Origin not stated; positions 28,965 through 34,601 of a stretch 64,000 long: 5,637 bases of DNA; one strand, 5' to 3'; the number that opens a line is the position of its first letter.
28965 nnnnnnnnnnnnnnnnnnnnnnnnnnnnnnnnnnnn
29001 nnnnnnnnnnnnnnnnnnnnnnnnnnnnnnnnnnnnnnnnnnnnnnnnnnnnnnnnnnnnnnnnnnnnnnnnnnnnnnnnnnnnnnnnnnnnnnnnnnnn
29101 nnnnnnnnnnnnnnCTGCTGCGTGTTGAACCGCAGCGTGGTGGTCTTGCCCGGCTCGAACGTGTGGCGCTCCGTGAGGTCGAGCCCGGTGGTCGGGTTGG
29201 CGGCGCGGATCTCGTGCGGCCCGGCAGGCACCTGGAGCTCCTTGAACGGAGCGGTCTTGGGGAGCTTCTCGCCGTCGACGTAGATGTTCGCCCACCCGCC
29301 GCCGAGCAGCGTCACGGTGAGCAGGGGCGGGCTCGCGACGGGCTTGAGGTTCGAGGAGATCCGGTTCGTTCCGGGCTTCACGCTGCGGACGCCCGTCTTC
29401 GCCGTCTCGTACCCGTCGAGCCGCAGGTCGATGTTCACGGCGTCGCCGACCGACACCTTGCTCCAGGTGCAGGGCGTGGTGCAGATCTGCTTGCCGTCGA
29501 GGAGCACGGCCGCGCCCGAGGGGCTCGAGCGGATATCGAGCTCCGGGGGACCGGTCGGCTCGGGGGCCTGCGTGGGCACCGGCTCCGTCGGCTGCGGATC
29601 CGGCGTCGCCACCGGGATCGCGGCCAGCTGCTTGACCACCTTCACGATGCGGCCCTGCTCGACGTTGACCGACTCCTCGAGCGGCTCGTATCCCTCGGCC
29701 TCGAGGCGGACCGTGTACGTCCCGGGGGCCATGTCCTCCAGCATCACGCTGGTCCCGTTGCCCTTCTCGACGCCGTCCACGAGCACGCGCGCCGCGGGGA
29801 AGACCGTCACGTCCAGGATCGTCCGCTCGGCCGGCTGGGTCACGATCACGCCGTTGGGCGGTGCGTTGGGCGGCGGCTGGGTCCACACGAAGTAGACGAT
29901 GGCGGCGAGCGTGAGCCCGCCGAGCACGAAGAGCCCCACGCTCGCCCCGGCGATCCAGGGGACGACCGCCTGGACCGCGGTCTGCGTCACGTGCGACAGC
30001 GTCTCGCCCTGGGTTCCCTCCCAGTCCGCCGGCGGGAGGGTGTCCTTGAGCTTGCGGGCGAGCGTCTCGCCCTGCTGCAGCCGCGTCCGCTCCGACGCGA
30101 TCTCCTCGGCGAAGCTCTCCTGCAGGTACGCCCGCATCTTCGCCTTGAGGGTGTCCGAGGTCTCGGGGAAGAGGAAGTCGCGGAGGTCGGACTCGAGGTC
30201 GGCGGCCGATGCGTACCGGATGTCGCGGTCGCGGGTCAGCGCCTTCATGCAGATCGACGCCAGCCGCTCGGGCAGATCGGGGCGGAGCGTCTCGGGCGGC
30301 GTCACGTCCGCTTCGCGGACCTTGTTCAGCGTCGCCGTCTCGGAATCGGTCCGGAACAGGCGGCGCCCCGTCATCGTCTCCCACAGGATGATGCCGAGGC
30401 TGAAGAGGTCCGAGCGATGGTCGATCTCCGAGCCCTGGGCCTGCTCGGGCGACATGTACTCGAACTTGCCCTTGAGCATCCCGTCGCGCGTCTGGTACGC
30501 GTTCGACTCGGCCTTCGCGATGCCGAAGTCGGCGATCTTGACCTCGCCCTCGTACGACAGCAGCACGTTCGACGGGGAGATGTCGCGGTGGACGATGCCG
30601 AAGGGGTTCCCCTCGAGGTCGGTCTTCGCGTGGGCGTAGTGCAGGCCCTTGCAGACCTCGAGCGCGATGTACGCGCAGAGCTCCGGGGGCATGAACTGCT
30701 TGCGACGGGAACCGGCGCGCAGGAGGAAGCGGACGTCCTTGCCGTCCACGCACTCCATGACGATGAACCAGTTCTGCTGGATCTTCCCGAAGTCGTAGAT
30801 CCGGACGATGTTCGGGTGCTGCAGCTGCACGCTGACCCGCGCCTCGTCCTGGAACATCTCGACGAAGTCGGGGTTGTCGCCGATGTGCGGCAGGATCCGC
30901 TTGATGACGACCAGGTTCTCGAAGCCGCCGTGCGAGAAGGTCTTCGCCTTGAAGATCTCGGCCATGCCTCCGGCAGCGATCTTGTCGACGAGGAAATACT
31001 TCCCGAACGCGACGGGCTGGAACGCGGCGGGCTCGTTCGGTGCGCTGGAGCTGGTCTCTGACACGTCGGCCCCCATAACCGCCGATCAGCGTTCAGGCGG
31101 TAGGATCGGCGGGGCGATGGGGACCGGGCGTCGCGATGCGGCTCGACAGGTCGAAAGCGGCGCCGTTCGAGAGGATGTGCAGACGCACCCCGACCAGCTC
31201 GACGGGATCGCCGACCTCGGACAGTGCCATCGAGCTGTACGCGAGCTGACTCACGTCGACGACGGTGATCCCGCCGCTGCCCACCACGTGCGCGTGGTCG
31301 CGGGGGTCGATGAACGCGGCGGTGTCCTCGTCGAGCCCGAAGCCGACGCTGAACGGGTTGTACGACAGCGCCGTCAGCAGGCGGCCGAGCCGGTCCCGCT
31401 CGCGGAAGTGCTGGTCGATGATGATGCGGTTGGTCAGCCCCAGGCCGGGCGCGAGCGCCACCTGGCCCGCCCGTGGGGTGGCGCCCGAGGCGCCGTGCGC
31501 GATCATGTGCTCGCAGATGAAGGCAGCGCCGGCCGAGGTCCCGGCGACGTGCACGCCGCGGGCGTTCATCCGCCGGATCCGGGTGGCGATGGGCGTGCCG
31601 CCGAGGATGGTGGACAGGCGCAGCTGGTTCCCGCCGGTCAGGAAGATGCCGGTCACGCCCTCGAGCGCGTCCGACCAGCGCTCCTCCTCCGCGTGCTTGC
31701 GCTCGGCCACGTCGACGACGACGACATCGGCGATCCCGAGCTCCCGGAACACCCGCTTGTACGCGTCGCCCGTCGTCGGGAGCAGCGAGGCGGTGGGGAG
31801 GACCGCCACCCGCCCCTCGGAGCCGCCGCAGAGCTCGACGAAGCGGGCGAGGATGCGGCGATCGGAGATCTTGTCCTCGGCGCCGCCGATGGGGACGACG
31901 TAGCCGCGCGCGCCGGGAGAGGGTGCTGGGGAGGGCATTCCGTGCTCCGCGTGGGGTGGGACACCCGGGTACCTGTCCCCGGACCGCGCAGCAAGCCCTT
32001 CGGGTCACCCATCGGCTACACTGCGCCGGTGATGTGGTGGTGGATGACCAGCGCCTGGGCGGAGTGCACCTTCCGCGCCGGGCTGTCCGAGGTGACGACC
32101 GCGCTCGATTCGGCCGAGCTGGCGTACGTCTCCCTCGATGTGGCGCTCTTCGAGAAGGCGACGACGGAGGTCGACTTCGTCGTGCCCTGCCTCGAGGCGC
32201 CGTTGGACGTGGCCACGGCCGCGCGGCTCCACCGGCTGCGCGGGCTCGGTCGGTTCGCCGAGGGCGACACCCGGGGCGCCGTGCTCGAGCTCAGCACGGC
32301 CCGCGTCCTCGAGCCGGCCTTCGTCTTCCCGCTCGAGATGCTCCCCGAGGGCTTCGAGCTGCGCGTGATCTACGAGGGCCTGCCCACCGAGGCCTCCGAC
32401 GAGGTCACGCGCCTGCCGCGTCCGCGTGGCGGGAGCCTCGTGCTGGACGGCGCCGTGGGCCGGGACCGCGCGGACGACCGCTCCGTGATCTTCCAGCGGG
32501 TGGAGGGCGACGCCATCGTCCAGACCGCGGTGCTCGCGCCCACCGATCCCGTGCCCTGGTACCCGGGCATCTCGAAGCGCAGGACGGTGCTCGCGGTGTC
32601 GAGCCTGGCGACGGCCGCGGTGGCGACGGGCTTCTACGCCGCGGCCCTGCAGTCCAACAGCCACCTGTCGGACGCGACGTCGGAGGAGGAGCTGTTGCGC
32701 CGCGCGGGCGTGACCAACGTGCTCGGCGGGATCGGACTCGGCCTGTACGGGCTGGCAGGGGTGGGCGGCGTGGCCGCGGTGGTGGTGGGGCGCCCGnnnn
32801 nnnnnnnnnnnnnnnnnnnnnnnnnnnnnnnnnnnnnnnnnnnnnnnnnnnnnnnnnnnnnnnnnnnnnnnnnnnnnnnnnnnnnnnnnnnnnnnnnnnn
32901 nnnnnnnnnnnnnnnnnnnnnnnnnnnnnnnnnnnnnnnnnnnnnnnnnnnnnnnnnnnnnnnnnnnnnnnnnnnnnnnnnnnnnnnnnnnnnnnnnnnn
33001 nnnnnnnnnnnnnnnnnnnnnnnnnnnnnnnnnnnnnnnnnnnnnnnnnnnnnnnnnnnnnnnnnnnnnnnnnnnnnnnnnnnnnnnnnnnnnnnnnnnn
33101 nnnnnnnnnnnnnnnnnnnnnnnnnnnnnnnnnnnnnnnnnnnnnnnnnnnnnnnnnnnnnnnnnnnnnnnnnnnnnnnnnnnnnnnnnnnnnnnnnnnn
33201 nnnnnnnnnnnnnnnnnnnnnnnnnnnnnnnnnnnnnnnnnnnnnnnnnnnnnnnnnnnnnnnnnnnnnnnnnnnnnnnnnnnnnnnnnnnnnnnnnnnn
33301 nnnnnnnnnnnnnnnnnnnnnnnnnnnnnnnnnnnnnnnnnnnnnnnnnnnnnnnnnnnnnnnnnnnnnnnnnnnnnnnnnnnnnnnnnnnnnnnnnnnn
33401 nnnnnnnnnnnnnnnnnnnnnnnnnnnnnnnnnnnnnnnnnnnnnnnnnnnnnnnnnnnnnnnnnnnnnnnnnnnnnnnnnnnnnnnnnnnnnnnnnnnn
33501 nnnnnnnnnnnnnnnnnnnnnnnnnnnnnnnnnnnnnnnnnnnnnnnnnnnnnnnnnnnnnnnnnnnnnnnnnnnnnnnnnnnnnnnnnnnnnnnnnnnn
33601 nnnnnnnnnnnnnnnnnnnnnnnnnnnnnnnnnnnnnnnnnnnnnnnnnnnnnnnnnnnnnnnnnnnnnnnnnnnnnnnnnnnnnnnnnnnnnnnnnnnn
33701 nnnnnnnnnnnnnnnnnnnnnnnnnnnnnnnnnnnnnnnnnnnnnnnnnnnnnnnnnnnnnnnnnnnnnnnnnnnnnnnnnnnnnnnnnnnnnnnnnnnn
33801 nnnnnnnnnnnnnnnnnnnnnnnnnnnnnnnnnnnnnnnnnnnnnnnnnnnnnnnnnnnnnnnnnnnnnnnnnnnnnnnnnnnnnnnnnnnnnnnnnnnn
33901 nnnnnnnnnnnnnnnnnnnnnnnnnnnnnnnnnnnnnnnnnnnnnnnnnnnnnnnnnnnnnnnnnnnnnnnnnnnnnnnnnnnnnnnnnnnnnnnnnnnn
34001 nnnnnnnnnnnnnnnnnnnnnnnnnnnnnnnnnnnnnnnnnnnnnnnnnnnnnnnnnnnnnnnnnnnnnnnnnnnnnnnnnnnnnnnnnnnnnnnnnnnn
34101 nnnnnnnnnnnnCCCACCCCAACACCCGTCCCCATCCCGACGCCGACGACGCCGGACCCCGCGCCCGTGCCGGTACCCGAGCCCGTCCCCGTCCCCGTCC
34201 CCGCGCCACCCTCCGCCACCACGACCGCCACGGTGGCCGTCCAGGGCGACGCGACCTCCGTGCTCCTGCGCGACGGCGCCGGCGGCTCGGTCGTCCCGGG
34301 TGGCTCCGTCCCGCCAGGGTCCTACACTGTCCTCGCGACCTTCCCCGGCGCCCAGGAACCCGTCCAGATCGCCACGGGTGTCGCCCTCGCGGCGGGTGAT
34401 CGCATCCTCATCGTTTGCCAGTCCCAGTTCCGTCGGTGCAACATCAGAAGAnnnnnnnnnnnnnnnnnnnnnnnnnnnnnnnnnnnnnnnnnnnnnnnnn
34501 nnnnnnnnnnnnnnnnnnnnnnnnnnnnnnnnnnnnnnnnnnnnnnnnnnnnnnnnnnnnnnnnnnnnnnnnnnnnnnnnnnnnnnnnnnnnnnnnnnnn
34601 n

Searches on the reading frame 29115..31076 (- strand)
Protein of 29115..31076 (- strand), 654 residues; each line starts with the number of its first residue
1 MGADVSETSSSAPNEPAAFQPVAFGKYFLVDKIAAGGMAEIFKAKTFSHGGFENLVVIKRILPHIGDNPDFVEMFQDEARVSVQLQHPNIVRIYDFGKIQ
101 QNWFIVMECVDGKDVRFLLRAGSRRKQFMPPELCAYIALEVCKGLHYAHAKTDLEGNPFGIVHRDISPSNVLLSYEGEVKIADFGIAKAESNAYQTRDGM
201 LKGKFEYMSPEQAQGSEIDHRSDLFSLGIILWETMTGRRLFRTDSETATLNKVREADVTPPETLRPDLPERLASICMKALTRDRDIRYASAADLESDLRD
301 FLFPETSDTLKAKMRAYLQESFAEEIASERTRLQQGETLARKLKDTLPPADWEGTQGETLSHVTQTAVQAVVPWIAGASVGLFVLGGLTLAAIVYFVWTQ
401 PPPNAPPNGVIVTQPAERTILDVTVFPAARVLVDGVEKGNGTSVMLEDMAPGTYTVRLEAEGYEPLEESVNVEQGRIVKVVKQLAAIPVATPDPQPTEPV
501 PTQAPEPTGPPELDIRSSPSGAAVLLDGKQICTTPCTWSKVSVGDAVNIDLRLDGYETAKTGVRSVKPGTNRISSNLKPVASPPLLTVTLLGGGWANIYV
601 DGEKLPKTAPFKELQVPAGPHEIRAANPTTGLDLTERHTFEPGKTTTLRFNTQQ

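Call 23: search_protein_families(library=pfam, proteins=[window:29115-31076:-], max_evalue=0.01)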
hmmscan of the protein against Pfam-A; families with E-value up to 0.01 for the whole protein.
window:29115-31076:- (654 aa): 5 families
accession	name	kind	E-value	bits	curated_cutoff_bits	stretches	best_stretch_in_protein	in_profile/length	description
PF00069.31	Pkinase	-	1e-38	133.7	31.7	1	30-288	4-252/263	Protein kinase domain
PF07714.23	PK_Tyr_Ser-Thr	-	4.4e-34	118.4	23.1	1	31-284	5-248/258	Protein tyrosine and serine/threonine kinase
PF08308.17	PEGA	-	2.9e-27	94.8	20.8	2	428-484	12-67/71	PEGA domain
PF13620.12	CarboxypepD_reg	-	0.00031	21.4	32.3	1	446-479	42-76/82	Carboxypeptidase regulatory-like domain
PF17667.7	Pkinase_fungal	-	0.0052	16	24.1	1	160-226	307-378/387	Fungal protein kinase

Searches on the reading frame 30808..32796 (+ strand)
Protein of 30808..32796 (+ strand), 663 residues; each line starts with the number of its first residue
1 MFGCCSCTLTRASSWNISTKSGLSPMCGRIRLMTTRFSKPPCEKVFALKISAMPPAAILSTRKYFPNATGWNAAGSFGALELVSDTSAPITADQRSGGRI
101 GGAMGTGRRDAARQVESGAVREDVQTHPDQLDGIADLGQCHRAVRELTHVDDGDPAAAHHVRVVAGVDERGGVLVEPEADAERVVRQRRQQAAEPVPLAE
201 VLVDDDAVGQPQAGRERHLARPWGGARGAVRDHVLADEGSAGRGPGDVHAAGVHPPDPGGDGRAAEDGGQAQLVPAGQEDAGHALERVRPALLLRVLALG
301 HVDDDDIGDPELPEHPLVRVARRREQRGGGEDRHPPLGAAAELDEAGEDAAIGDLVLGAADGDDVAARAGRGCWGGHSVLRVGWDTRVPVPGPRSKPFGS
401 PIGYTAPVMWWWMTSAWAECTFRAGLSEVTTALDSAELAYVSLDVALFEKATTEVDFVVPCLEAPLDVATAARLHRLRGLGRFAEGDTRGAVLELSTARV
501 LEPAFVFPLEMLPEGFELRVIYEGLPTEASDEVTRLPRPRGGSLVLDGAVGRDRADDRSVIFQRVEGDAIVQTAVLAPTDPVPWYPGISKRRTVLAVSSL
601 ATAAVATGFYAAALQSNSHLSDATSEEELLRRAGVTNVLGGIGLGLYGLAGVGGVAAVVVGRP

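Call 6: search_protein_families(library=pfam, proteins=[window:30808-32796:+], max_evalue=0.01)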
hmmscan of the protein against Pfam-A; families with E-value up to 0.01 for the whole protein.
window:30808-32796:+ (663 aa): 0 families

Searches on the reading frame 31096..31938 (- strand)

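Call 23: search_protein_families(library=pfam, proteins=[window:31096-31938:-], max_evalue=0.01)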
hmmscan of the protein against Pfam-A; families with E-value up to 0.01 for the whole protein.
window:31096-31938:- (281 aa): 1 family
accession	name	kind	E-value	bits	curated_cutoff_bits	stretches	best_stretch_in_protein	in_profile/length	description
PF03575.23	Peptidase_S51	-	6.8e-21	75.3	23.9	1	22-211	11-199/206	Peptidase family S51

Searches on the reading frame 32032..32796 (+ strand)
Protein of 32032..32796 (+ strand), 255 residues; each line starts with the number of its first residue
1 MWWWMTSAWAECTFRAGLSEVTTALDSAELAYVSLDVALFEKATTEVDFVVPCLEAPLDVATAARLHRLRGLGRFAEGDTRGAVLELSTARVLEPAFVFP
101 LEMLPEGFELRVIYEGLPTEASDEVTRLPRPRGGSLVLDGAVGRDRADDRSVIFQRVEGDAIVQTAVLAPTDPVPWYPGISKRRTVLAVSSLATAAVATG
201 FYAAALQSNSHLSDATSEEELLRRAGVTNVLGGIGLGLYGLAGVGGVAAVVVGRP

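Call 15: search_protein_families(library=ncbifam, proteins=[window:32032-32796:+], max_evalue=0.1)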
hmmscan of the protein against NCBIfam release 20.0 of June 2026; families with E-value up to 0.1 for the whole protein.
window:32032-32796:+ (255 aa): 0 families

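Call 23: search_protein_families(library=pfam, proteins=[window:32032-32796:+], max_evalue=0.01)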
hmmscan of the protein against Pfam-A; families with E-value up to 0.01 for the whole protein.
window:32032-32796:+ (255 aa): 0 families

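Call 90: search_solved_structures(query=A4, max_evalue=5)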
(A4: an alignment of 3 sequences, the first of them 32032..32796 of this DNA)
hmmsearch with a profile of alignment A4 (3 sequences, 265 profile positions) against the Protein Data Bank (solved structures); distinct sequences matched with E-value up to 5: 1.
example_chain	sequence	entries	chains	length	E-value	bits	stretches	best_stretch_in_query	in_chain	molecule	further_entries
7yw1_A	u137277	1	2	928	0.16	14.2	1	130-186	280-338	(E3-independent) E2 ubiquitin-conjugating enzyme UBE2O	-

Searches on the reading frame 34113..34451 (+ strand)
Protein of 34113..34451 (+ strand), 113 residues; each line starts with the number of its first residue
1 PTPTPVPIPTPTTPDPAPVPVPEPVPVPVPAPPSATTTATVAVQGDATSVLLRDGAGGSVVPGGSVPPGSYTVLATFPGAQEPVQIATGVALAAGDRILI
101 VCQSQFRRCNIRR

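Call 44: search_protein_families(library=pfam, proteins=[window:34113-34451:+], max_evalue=10)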
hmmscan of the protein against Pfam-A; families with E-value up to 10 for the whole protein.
window:34113-34451:+ (113 aa): 1 family
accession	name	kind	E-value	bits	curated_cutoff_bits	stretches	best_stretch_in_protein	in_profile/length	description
PF04625.18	DEC-1_N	-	3.5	7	29.2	1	4-77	117-187/403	DEC-1 protein, N-terminal region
